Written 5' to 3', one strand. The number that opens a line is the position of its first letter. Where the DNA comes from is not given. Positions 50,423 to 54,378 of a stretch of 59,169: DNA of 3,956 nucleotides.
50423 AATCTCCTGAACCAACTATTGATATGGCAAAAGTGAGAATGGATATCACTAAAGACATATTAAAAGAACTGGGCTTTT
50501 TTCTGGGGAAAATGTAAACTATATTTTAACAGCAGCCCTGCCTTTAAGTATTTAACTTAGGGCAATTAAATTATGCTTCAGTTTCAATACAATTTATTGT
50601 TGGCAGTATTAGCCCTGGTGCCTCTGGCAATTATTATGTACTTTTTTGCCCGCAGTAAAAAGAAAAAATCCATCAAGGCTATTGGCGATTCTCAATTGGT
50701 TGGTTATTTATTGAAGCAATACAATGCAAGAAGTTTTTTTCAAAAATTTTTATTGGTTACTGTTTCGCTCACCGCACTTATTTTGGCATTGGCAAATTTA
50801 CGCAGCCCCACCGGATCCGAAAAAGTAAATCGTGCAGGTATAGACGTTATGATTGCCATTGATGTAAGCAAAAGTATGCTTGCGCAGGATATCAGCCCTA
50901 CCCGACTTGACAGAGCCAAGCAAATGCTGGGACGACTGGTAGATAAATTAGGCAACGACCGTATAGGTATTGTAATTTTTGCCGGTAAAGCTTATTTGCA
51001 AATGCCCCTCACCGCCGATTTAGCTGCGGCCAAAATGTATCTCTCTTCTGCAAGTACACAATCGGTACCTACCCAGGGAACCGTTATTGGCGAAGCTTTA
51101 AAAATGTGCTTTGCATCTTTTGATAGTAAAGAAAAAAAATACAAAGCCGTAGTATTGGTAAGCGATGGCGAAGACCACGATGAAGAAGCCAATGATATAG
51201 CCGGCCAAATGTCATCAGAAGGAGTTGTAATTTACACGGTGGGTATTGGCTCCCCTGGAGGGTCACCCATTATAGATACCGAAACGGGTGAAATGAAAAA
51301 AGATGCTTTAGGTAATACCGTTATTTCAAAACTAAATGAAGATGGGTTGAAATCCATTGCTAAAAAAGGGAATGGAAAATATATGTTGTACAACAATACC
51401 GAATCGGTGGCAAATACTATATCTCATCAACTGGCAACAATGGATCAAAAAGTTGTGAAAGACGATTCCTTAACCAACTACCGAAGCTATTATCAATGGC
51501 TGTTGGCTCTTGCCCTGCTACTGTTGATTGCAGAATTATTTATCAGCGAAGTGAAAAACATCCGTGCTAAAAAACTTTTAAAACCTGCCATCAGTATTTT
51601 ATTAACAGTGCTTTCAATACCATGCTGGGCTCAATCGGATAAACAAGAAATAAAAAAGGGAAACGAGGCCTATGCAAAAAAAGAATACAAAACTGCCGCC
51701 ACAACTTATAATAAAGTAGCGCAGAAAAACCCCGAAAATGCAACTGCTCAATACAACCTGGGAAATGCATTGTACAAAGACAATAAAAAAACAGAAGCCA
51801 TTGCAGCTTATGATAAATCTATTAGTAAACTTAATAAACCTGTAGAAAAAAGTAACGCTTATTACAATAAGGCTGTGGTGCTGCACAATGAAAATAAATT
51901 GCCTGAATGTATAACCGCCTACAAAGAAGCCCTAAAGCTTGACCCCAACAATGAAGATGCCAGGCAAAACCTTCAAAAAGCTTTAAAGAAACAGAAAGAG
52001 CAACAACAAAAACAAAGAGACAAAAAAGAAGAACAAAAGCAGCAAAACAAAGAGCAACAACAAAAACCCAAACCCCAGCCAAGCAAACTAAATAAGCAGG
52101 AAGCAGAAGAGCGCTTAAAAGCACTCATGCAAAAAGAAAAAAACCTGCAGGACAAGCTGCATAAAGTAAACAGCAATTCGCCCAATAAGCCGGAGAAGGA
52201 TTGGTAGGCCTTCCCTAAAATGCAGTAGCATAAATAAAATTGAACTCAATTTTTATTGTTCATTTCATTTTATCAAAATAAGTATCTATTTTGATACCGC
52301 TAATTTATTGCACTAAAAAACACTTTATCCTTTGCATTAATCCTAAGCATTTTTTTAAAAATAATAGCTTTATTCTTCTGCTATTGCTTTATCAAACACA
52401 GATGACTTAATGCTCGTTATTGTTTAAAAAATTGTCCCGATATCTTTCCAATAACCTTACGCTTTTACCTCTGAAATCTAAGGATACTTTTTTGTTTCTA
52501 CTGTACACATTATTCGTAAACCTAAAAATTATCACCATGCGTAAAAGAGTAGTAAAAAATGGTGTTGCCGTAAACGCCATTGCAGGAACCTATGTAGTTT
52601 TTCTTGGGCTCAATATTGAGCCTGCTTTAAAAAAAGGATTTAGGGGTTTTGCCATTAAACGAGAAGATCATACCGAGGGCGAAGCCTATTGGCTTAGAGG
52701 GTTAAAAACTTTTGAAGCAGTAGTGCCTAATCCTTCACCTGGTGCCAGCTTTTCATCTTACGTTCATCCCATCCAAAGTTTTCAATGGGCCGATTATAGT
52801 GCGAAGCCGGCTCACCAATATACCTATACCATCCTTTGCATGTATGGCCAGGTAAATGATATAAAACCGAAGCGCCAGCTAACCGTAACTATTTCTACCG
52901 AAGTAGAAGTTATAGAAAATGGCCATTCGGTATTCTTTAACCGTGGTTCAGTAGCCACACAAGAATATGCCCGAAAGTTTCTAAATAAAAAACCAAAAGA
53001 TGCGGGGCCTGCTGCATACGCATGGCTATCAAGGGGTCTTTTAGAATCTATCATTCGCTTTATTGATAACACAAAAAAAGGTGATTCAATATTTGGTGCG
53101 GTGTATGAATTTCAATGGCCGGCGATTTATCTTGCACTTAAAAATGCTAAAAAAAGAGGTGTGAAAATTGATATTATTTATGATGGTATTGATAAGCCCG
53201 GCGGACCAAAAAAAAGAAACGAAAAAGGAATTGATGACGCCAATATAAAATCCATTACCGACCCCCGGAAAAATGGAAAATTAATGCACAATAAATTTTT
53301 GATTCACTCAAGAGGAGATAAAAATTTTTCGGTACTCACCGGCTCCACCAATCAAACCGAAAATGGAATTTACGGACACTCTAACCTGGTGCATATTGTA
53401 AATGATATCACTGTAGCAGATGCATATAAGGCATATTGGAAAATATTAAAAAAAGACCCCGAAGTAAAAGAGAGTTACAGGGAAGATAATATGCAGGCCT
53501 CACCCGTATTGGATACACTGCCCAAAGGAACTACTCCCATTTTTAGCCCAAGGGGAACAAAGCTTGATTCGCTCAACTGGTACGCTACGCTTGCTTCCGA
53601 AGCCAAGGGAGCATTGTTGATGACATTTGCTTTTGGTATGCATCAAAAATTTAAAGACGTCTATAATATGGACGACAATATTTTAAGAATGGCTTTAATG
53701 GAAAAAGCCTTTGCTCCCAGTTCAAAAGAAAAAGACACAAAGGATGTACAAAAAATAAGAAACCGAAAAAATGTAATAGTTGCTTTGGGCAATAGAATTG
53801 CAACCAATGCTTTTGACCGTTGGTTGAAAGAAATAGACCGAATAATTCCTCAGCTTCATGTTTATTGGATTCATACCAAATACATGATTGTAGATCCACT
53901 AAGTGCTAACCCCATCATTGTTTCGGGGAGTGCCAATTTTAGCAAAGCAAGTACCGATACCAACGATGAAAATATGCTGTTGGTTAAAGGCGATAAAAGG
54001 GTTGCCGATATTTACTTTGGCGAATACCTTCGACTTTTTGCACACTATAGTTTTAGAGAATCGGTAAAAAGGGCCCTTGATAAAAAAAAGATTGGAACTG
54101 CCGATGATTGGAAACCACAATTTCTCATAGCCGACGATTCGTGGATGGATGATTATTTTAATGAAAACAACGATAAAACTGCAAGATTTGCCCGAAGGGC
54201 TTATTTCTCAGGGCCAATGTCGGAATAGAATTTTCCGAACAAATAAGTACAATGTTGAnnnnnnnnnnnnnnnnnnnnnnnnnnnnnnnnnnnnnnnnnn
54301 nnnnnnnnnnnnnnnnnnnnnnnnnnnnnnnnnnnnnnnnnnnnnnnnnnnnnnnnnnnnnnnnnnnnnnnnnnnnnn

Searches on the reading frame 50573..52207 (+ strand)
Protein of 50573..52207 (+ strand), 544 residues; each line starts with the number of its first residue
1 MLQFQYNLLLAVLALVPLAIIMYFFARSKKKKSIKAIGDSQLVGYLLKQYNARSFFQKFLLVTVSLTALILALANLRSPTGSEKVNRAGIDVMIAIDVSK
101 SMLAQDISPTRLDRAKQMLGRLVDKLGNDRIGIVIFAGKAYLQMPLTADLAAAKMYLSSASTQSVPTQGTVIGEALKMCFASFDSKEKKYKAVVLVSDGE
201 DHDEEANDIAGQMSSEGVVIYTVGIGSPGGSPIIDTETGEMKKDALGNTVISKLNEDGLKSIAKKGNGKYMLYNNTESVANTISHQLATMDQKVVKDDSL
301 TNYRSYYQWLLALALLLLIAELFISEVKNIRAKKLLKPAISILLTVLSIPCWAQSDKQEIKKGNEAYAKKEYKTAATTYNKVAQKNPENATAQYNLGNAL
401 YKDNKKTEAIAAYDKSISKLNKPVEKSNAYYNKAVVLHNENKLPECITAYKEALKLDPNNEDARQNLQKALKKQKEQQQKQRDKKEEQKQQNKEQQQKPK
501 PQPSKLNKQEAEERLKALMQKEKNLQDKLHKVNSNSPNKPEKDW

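Call 7: search_protein_families(library=pfam, proteins=[window:50573-52207:+], max_evalue=0.01)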
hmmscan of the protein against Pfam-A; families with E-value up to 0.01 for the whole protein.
window:50573-52207:+ (544 aa): 17 families
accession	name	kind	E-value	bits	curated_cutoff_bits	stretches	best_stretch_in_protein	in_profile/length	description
PF13519.12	VWA_2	-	2.4e-18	67.1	27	1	92-200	1-107/107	von Willebrand factor type A domain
PF00092.34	VWA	-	5.1e-17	63.1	23.8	1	91-236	1-140/174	von Willebrand factor type A domain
PF07719.23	TPR_2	-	2.2e-14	52.8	27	2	428-460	2-34/34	Tetratricopeptide repeat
PF00515.34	TPR_1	-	2.5e-14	52.8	27.8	2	428-460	2-34/34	Tetratricopeptide repeat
PF13414.12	TPR_11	-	3.1e-14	52.8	26.8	2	363-402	1-40/42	TPR repeat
PF13432.12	TPR_16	-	4.3e-12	46.7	32.7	1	361-416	2-57/65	Tetratricopeptide repeat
PF13431.12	TPR_17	-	3.8e-10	39.7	24.4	0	379-410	2-33/34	Tetratricopeptide repeat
PF14559.12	TPR_19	-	4.1e-08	33.9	25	1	367-415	2-50/68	Tetratricopeptide repeat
PF24575.1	TPR_Slam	-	5.6e-08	33.6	35.2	1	362-409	53-100/104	Surface lipoprotein assembly modifier, N-terminal TPR repeats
PF13181.12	TPR_8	-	2.7e-07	30.7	25.7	1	428-460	2-34/34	Tetratricopeptide repeat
PF13428.12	TPR_14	-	4.3e-07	30.4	23.5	0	428-467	2-41/44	Tetratricopeptide repeat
PF13424.12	TPR_12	-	2.3e-05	24.9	30.1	0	368-417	22-72/77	Tetratricopeptide repeat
PF12895.13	ANAPC3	-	4.1e-05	24.2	27.2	1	369-452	2-81/82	Anaphase-promoting complex, cyclosome, subunit 3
PF13174.12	TPR_6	-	0.00028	21.8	26.3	0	392-418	2-28/33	Tetratricopeptide repeat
PF07584.16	BatA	-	0.001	19.8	25.9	1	1-74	1-75/77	Aerotolerance regulator N-terminal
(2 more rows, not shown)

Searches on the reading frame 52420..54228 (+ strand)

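Call 7: search_protein_families(library=pfam, proteins=[window:52420-54228:+], max_evalue=0.01)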
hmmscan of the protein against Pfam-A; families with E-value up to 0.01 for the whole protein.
window:52420-54228:+ (602 aa): 2 families
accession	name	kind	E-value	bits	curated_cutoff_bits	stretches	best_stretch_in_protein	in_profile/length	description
PF13091.12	PLDc_2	-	5e-23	81.8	27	2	211-339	1-127/132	PLD-like domain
PF09565.16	RE_NgoFVII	-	0.0035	17.1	23.8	0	288-346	92-151/162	NgoFVII restriction endonuclease N-terminal PLD domain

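Call 44: search_protein_families(library=padloc, proteins=[window:52420-54228:+], max_evalue=0.01)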
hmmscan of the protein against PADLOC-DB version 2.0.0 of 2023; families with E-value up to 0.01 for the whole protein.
window:52420-54228:+ (602 aa): 5 families
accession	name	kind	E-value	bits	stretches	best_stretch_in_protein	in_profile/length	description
PDLC02614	DrmC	-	1.7e-08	32.4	1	213-338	28-146/153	DrmC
PDLC03829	ZacB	-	1.6e-05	22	0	484-528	297-340/586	-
PDLC02707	PbeA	-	3.2e-05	20.7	0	283-330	131-178/672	PbeA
PDLC02901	DpdK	-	0.00081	17.1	0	484-530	119-160/173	DpdK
PDLC02595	DrmC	-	0.0075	14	0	235-297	148-217/269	DrmC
